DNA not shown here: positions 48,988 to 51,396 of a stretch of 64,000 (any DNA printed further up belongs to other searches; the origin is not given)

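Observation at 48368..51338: Orphan, unusually short glycyl-radical enzyme with an eliminase-type Cys loop and a minimal PflA-type activase, next to deoxyhexose genes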

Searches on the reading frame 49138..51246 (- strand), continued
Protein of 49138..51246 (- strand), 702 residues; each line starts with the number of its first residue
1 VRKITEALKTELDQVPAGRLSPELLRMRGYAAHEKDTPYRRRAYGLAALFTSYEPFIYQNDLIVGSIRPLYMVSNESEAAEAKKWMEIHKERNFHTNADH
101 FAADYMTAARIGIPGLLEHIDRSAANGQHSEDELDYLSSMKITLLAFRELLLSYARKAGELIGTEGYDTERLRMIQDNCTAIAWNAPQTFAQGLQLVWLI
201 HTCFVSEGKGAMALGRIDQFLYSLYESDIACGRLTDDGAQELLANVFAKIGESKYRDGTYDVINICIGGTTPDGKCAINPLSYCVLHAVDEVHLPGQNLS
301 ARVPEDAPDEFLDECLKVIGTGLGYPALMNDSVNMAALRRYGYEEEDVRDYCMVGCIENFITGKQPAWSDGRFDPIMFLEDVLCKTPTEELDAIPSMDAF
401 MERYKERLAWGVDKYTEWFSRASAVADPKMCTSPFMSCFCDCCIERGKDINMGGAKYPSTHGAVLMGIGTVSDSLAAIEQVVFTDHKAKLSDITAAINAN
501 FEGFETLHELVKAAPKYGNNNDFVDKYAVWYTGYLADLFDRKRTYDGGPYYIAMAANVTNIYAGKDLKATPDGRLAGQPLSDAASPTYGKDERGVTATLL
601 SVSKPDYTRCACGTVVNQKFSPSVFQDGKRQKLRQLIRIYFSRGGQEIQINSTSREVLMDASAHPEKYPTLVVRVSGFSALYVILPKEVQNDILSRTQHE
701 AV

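Call 39: search_solved_structures(query=A2, show_alignments=5, max_evalue=1e-60)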
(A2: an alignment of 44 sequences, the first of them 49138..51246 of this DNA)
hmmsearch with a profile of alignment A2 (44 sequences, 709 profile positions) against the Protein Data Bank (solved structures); distinct sequences matched with E-value up to 1e-60: 31.
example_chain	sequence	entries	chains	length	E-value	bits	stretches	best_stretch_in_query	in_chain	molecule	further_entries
9f3w_A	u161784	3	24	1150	3.6e-135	455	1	110-706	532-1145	Choline trimethylamine-lyase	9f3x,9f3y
1r8w_A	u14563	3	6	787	2.5e-132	445.6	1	75-708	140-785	glycerol dehydratase | B12-independent glycerol dehydratase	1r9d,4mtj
9rco_A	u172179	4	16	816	4.1e-123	415.2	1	92-708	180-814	Glycyl radical protein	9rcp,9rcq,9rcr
5i2a_A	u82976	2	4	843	1.2e-122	413.7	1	85-510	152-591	Diol-dehydratase | Diol dehydratase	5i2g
5a0z_A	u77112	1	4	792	1e-121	410.6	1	110-707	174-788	CHOLINE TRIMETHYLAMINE LYASE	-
5a0u_A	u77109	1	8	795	1e-121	410.5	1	110-707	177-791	CHOLINE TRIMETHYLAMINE LYASE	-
9ht9_A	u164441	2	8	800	3e-121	409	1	117-706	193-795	Choline trimethylamine-lyase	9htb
9r0v_A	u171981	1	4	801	3e-121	409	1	117-706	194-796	Choline trimethylamine-lyase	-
5fay_A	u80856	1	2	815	3.1e-121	408.9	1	117-706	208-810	Choline trimethylamine-lyase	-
6vue_A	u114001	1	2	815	3.2e-121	408.9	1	117-706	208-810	Choline trimethylamine-lyase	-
5fau_A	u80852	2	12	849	3.6e-121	408.7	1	117-706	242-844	Choline trimethylamine-lyase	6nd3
5faw_A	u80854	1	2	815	3.8e-121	408.6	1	117-706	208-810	Choline trimethylamine-lyase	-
5fav_A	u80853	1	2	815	1.9e-120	406.3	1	117-706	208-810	Choline trimethylamine-lyase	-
5kdp_A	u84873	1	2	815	3.5e-120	405.5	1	117-706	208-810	Choline trimethylamine-lyase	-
8id7_A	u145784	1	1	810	8e-120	404.3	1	90-708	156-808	Probable dehydratase YbiW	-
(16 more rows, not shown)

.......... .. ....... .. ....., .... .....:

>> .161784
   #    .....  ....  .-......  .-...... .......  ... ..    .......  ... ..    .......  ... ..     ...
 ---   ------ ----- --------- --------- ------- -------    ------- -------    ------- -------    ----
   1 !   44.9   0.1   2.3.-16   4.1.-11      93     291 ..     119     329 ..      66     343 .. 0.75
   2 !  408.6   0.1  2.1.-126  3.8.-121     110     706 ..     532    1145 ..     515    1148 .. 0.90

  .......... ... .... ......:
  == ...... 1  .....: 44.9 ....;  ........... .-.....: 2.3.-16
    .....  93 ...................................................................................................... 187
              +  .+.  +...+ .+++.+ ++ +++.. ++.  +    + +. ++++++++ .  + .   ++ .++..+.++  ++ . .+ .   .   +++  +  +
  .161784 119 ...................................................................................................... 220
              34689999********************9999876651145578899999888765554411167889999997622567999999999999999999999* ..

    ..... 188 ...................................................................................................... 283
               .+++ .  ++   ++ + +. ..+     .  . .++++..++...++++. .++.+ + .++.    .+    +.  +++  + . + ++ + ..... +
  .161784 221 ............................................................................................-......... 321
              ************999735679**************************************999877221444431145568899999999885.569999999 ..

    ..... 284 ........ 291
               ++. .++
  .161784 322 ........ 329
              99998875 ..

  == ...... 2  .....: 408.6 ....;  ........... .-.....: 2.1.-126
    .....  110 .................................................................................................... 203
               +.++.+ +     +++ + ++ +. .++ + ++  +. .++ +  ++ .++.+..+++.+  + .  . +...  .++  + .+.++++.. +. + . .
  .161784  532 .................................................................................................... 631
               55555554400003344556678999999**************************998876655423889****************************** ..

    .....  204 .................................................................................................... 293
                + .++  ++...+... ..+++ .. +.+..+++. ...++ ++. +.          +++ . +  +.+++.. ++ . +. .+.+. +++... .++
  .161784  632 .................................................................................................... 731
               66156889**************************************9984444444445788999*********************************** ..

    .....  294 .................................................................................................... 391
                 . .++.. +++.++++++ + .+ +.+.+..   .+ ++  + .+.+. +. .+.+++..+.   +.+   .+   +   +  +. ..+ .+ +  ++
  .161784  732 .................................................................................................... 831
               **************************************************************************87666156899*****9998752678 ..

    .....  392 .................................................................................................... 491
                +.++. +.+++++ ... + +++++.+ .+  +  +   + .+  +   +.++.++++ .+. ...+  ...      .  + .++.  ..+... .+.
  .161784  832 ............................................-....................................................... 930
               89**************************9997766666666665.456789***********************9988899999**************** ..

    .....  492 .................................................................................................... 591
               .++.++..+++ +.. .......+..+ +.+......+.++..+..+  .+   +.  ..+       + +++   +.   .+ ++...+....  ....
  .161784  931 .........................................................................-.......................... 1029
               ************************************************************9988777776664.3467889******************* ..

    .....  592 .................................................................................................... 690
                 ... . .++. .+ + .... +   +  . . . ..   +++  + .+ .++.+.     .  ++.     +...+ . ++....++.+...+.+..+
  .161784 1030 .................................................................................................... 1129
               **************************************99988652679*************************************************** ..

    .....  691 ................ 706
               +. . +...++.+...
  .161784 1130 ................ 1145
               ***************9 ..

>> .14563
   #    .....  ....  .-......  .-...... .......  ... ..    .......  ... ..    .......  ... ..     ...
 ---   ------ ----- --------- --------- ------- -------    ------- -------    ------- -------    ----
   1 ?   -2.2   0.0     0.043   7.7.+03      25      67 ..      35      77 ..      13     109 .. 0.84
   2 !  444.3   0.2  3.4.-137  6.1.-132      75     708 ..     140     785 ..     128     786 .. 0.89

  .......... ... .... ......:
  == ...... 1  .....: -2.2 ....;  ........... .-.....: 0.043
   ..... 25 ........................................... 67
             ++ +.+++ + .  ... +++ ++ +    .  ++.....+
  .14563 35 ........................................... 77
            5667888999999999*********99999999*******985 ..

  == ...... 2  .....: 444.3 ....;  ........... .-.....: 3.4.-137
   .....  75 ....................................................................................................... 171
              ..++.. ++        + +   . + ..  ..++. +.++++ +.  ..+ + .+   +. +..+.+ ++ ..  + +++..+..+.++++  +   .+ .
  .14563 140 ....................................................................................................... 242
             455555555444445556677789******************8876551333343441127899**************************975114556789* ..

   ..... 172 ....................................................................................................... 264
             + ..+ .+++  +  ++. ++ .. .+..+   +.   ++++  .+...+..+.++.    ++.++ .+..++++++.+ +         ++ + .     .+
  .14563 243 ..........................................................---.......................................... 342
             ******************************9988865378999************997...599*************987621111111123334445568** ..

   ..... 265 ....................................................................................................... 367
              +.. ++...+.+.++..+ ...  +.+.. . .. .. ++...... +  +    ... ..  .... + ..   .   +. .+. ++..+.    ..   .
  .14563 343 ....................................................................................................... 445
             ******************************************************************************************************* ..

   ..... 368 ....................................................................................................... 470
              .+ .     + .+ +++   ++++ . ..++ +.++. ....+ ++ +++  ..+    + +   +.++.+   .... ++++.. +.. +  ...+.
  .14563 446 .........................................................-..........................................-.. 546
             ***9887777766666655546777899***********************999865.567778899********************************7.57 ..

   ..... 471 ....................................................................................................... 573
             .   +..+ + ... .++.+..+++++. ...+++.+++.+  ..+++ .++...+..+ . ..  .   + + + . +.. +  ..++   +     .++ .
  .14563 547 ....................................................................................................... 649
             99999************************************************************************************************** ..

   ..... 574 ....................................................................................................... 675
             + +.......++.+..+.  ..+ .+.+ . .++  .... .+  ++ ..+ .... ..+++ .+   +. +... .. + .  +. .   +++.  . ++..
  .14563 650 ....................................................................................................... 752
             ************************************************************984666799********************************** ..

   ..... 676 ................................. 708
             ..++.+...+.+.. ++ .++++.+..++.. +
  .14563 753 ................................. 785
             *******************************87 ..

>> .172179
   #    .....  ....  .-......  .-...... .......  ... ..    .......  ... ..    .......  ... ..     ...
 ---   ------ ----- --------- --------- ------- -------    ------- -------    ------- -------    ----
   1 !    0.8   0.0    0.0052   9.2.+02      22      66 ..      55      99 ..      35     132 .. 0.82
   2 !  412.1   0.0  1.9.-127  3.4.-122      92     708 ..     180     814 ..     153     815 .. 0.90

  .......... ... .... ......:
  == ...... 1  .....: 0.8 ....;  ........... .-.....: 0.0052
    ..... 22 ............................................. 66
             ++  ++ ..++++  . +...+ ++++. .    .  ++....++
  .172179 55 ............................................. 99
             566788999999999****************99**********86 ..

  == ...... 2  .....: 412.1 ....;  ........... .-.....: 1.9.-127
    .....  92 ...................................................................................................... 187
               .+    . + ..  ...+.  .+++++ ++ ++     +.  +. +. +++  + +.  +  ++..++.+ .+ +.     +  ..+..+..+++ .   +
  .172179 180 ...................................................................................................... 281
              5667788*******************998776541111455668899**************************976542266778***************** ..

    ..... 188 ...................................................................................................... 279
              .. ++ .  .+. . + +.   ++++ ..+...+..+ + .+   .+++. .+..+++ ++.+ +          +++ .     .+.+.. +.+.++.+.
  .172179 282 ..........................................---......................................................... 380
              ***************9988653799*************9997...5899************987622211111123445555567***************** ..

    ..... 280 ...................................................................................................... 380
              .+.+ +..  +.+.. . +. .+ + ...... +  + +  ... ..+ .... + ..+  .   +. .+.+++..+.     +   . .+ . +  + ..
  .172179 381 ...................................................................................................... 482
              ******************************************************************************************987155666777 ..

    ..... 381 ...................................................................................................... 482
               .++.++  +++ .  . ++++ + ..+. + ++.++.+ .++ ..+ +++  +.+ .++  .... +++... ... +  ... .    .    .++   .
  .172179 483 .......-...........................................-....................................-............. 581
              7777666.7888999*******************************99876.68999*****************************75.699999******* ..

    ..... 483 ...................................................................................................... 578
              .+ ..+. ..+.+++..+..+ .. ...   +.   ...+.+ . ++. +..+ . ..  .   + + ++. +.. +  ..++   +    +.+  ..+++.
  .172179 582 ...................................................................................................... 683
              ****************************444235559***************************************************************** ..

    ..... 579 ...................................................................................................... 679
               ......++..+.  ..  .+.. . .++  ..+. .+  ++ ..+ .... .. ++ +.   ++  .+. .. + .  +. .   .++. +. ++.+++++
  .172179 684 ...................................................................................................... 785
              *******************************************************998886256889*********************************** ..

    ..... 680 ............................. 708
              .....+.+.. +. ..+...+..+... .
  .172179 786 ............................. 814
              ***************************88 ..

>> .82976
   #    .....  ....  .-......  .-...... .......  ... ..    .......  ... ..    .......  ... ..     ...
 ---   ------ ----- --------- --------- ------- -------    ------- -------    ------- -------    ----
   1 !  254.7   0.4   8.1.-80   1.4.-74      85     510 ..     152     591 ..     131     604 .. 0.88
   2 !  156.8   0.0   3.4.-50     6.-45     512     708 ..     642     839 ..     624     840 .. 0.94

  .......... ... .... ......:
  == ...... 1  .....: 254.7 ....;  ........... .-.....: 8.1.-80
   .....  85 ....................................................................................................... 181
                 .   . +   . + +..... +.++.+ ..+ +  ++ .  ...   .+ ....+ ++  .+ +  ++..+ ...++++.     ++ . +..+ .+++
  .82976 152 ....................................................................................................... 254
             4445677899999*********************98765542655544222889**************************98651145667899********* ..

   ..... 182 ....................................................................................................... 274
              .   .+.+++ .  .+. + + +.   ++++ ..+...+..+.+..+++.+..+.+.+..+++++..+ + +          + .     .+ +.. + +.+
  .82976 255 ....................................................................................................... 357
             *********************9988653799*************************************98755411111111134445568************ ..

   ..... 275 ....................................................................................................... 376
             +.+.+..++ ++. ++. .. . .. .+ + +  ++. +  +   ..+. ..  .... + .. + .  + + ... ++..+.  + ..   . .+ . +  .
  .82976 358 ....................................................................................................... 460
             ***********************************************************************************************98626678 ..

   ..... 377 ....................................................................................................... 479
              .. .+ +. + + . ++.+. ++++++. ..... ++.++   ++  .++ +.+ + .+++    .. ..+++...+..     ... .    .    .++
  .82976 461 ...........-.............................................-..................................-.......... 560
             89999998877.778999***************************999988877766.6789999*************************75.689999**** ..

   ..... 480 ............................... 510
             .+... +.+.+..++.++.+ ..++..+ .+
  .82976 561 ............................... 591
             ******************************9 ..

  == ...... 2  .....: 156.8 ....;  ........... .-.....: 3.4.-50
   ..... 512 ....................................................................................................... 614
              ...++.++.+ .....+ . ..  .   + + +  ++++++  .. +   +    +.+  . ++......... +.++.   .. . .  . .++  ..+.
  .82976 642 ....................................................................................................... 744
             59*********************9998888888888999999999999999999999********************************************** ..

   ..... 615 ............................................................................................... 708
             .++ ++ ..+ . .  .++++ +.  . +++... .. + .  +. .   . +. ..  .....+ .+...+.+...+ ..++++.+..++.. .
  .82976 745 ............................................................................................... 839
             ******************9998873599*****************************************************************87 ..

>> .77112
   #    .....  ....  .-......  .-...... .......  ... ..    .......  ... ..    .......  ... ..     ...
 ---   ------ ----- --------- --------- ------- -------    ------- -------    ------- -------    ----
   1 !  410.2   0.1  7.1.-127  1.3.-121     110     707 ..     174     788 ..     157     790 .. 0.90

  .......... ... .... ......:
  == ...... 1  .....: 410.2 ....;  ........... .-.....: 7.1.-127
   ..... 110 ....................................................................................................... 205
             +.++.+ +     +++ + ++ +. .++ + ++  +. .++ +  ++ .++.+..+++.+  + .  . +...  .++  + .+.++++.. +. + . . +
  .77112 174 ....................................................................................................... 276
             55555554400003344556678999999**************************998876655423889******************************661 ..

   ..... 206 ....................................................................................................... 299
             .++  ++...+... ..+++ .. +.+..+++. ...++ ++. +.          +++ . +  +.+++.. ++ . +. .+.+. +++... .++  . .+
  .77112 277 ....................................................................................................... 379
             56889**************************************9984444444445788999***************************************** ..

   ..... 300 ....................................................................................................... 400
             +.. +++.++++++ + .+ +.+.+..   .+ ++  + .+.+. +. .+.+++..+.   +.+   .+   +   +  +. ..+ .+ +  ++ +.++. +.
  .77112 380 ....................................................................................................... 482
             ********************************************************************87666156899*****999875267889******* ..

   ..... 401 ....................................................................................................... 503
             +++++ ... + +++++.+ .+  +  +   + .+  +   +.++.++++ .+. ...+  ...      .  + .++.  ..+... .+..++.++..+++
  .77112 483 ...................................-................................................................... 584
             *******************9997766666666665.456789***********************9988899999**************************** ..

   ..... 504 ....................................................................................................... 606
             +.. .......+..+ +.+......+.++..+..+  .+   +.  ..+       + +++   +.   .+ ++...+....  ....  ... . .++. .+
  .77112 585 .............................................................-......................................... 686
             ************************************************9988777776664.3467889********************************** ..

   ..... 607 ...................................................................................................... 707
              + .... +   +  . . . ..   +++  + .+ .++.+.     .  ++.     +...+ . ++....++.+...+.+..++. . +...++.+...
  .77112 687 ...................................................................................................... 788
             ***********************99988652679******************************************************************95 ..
